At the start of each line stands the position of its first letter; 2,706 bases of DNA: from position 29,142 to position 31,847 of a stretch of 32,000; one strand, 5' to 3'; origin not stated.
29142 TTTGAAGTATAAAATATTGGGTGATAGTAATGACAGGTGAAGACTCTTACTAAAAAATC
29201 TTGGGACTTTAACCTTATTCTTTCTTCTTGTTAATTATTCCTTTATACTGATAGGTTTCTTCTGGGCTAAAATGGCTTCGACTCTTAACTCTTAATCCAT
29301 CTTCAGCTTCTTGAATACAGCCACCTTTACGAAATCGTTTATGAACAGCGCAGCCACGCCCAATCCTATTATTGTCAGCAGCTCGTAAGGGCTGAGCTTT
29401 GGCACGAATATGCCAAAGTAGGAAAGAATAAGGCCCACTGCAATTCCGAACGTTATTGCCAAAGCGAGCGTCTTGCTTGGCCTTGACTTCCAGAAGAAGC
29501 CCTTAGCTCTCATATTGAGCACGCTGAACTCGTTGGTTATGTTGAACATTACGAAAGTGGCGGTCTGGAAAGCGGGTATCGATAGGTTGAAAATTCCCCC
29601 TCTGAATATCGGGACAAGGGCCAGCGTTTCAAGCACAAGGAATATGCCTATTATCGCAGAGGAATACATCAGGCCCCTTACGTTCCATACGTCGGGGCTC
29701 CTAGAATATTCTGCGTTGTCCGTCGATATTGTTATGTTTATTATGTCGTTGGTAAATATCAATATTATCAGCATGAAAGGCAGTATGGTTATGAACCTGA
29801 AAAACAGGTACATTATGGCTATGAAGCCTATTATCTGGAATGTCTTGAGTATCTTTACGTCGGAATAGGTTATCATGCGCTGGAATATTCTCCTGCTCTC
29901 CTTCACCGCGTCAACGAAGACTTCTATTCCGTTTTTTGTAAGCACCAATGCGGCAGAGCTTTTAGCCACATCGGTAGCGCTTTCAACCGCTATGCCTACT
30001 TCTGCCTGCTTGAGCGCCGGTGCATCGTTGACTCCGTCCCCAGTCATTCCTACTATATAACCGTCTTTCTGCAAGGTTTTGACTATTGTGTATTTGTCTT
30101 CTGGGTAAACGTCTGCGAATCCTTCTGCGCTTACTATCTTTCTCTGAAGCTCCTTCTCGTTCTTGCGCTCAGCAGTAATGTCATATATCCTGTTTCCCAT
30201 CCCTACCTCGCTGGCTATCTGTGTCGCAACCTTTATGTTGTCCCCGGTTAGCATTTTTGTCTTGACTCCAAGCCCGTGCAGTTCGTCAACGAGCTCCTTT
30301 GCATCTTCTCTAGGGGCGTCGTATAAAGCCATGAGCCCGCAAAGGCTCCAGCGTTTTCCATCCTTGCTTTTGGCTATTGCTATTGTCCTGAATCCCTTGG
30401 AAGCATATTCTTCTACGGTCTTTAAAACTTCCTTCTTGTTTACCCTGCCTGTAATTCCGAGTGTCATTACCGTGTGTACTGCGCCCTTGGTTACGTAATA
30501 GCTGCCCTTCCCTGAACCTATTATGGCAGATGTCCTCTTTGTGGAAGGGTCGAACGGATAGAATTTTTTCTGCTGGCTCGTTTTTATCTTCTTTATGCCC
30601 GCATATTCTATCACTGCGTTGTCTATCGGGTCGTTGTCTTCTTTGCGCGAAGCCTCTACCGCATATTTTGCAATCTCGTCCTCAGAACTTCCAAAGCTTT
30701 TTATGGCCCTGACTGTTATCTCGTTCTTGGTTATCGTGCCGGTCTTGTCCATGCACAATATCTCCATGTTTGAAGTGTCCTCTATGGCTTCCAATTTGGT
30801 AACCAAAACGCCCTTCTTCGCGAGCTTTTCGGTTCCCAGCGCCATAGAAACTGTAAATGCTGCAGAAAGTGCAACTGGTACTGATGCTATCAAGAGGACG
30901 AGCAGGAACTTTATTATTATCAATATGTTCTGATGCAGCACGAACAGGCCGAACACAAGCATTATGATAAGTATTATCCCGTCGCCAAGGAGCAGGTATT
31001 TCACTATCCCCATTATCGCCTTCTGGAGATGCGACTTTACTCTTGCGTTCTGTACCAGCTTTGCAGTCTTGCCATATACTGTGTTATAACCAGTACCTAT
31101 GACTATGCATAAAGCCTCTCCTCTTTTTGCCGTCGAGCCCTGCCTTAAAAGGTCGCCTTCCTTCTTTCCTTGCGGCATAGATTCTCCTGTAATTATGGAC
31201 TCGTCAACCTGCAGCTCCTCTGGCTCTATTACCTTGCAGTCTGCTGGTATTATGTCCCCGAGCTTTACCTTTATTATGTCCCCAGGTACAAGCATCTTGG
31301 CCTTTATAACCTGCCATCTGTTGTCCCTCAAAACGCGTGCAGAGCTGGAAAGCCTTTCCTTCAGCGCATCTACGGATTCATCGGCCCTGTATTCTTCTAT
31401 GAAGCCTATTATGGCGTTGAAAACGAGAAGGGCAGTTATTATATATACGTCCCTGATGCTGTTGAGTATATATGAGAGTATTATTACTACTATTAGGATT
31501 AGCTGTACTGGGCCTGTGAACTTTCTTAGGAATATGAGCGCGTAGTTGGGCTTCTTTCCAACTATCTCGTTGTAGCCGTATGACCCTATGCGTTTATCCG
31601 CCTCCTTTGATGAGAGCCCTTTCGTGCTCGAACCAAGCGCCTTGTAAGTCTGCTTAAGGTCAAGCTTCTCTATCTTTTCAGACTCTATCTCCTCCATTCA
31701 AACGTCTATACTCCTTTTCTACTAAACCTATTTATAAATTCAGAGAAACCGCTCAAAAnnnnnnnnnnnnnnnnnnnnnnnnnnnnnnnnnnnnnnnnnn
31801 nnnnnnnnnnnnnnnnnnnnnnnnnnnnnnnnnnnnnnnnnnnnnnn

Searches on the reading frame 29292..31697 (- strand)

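Call 9: search_protein_families(library=pfam, proteins=[window:29292-31697:-])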
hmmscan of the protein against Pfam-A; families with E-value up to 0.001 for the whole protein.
window:29292-31697:- (801 aa): 4 families
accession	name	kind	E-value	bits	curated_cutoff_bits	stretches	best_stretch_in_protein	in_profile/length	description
PF00122.25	E1-E2_ATPase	-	2.2e-46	158.1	28.1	1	116-295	3-181/181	E1-E2 ATPase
PF00702.32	Hydrolase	-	8e-19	69.2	26.4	1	312-565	2-190/191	haloacid dehalogenase-like hydrolase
PF00690.31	Cation_ATPase_N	-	2.5e-14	53.1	20.4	1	11-75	3-69/69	Cation transporter/ATPase, N-terminus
PF08282.18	Hydrolase_3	-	0.00056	20.1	20.9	1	549-589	206-246/255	haloacid dehalogenase-like hydrolase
